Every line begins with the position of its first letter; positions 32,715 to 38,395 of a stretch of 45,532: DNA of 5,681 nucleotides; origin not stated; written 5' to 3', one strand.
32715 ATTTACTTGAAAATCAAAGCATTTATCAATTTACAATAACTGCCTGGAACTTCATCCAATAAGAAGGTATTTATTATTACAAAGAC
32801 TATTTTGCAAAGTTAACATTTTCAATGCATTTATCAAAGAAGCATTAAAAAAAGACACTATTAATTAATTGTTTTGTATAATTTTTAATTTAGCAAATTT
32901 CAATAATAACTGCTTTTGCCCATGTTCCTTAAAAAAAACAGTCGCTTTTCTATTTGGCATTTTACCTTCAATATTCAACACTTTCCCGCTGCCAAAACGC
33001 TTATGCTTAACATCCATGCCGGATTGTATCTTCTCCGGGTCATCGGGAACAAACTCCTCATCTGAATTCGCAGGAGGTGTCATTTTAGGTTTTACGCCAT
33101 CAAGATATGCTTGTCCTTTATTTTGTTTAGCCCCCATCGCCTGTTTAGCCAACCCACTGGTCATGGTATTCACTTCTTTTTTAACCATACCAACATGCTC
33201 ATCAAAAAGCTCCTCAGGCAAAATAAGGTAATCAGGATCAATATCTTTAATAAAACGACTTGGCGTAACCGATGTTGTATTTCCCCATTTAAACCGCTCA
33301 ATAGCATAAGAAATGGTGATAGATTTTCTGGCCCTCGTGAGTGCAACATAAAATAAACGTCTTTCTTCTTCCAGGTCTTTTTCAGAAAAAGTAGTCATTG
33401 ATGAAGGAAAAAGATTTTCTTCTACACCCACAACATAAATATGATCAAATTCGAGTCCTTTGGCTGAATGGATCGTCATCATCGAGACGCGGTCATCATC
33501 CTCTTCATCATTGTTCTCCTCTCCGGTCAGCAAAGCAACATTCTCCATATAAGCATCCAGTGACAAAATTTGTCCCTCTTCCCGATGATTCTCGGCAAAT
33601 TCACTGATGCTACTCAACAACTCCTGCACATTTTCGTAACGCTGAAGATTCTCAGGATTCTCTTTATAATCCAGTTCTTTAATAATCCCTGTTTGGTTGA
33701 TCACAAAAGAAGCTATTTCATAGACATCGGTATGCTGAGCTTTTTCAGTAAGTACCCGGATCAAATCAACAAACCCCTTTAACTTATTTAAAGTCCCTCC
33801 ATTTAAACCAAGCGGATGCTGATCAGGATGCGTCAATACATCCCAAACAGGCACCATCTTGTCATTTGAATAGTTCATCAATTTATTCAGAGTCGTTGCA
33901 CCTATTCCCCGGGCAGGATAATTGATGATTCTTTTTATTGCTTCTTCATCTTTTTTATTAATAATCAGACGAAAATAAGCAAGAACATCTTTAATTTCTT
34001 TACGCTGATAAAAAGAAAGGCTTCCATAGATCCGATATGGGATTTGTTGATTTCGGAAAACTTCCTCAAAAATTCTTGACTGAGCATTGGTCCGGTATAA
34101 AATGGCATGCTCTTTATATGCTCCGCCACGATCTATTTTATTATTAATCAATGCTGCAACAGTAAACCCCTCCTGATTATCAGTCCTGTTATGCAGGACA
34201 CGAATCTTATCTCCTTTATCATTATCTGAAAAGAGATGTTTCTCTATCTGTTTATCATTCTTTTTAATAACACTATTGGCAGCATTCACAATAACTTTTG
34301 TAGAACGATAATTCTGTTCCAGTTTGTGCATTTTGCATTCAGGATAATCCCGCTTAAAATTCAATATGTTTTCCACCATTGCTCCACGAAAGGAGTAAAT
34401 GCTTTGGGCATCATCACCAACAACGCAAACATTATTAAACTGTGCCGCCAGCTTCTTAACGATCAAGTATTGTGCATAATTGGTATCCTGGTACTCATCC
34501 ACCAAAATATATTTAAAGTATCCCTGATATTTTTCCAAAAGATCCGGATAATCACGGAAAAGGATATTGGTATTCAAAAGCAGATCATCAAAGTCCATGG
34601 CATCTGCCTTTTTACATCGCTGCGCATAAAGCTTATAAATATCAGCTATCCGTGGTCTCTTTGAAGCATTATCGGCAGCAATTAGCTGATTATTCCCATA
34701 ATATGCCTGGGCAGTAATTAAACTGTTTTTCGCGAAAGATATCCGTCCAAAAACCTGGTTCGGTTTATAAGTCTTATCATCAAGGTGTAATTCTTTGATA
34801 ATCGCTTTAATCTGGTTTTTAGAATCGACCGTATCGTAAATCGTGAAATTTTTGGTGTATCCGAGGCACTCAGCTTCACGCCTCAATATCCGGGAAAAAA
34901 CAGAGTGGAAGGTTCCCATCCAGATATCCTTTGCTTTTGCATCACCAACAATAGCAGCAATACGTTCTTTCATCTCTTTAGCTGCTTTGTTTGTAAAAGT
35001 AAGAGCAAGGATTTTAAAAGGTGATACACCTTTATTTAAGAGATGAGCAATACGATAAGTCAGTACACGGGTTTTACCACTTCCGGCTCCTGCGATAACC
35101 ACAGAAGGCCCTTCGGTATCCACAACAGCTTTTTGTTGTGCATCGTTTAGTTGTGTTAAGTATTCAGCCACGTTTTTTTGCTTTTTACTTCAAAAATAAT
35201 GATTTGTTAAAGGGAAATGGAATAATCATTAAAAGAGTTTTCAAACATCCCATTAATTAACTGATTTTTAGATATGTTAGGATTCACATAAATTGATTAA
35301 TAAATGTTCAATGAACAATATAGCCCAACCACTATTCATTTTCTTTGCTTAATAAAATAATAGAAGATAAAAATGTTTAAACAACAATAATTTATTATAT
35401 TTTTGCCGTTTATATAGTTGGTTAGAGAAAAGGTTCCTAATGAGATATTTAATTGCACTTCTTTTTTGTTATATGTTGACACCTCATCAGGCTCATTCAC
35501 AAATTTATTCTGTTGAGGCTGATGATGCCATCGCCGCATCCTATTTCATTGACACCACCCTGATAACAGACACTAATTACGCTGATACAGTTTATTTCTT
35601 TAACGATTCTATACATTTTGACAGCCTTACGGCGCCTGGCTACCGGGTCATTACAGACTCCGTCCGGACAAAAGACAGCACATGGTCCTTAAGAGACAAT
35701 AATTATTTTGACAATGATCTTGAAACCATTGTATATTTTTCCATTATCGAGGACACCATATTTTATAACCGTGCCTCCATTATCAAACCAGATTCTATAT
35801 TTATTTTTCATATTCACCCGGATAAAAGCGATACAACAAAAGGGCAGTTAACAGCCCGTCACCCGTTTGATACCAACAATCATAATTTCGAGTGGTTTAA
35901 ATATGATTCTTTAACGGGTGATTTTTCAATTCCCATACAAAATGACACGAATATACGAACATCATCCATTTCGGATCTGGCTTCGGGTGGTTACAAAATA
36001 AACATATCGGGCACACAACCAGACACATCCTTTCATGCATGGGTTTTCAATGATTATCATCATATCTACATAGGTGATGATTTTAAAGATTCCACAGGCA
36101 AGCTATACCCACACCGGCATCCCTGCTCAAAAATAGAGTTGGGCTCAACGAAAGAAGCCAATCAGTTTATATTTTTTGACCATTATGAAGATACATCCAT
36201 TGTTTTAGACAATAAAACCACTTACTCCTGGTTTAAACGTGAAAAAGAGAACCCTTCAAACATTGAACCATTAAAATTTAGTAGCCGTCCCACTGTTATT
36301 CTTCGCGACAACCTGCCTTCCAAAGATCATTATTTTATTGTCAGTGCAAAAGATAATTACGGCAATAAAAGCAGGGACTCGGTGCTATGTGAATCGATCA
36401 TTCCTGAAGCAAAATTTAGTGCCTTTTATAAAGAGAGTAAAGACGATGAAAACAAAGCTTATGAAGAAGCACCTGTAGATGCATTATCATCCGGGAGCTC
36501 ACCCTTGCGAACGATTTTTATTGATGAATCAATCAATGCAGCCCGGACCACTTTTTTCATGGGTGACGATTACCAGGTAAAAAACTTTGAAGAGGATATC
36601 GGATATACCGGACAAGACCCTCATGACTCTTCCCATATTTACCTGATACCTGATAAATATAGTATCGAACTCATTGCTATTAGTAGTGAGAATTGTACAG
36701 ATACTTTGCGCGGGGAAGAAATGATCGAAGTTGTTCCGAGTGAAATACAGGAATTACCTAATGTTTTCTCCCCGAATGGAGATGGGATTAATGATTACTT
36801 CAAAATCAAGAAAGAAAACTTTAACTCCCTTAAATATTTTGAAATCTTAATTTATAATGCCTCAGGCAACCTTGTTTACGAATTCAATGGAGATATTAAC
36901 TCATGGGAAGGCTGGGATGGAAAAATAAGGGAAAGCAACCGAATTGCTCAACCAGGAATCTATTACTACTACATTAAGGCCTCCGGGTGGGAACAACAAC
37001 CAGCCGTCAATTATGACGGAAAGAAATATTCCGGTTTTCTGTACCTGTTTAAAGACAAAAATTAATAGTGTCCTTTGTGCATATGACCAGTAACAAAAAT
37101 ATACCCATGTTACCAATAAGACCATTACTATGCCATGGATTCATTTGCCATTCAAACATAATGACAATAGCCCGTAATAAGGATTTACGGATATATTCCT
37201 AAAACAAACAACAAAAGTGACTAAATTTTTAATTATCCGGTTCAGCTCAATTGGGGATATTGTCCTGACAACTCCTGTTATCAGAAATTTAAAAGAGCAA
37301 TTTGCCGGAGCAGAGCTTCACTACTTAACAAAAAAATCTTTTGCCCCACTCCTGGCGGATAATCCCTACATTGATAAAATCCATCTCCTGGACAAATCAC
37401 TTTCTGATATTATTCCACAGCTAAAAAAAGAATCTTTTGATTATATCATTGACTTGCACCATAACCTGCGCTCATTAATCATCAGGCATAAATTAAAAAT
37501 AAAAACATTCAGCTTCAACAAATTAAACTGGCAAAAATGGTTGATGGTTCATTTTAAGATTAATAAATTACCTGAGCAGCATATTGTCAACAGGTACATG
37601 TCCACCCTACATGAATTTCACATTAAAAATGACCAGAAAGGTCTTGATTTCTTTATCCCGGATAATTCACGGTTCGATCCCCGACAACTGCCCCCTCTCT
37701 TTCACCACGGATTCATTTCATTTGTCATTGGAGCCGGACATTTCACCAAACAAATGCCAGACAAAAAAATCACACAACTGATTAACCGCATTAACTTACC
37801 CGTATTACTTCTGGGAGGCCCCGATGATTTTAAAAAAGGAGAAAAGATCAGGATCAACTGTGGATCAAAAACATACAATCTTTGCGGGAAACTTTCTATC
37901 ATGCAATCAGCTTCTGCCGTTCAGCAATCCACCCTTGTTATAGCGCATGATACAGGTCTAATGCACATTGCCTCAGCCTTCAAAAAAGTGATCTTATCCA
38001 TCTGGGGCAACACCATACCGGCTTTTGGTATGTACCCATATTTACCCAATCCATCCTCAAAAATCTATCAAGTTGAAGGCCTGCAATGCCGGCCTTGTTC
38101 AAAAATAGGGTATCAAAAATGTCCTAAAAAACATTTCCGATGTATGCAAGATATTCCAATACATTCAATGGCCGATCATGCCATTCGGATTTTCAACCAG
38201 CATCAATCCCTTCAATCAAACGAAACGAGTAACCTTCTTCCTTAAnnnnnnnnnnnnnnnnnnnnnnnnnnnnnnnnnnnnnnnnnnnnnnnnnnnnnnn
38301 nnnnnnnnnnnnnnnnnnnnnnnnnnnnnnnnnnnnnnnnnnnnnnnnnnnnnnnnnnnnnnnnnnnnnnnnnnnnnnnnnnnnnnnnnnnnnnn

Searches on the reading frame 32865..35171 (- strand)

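Call 65: search_protein_families(library=pfam, proteins=[window:32865-35171:-], max_evalue=0.0001)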
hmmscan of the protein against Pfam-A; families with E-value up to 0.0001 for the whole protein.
window:32865-35171:- (768 aa): 8 families
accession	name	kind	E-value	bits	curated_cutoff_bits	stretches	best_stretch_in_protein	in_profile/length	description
PF00580.27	UvrD-helicase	-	4.4e-86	289.4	23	1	8-277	1-271/271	UvrD/REP helicase N-terminal domain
PF13361.12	UvrD_C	-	4.7e-80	270.1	25.6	1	283-623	2-348/350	UvrD-like helicase C-terminal domain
PF13245.12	AAA_19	-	1.2e-22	80.9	25.1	1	12-262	1-134/134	AAA domain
PF01443.25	Viral_helicase1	-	5.4e-10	39.9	21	0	543-620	160-226/228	Viral superfamily 1 RNA helicase core domain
PF13538.12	UvrD_C_2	-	1.6e-09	37.9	27.4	1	564-617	4-48/52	UvrD-like helicase C-terminal domain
PF13604.12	AAA_30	-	7.6e-09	36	27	1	7-72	1-67/191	AAA domain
PF21196.3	PcrA_UvrD_tudor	-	2.8e-07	30.7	23.9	1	718-760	2-44/48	PcrA/UvrD tudor domain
PF13087.12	AAA_12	-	2.1e-06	27.9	27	1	499-620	77-190/195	AAA domain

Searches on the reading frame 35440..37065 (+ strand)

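Call 65: search_protein_families(library=pfam, proteins=[window:35440-37065:+], max_evalue=0.0001)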
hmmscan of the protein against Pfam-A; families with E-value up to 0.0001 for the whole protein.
window:35440-37065:+ (541 aa): 1 family
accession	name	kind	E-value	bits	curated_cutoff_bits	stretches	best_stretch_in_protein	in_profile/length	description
PF13585.12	CHU_C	-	4.7e-17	62.3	27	1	438-535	2-85/86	CHU_C Type IX secretion signal domain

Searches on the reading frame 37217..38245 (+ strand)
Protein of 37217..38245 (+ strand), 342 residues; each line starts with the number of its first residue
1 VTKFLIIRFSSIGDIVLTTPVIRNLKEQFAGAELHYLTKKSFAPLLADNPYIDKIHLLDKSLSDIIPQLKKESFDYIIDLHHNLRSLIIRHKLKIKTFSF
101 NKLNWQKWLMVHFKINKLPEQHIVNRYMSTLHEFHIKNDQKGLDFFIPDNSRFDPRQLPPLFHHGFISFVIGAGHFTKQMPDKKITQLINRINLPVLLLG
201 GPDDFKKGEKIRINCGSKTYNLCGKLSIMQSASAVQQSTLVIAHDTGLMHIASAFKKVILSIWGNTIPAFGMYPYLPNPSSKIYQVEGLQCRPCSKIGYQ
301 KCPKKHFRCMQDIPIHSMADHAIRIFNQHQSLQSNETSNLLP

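Call 82: search_protein_families(library=pfam, proteins=[window:37217-38245:+], max_evalue=0.0001)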
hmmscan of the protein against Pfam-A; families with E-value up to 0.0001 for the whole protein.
window:37217-38245:+ (342 aa): 1 family
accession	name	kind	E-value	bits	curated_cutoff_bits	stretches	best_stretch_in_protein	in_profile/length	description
PF01075.23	Glyco_transf_9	-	4.9e-24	85.4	22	1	67-296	6-238/247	Glycosyltransferase family 9 (heptosyltransferase)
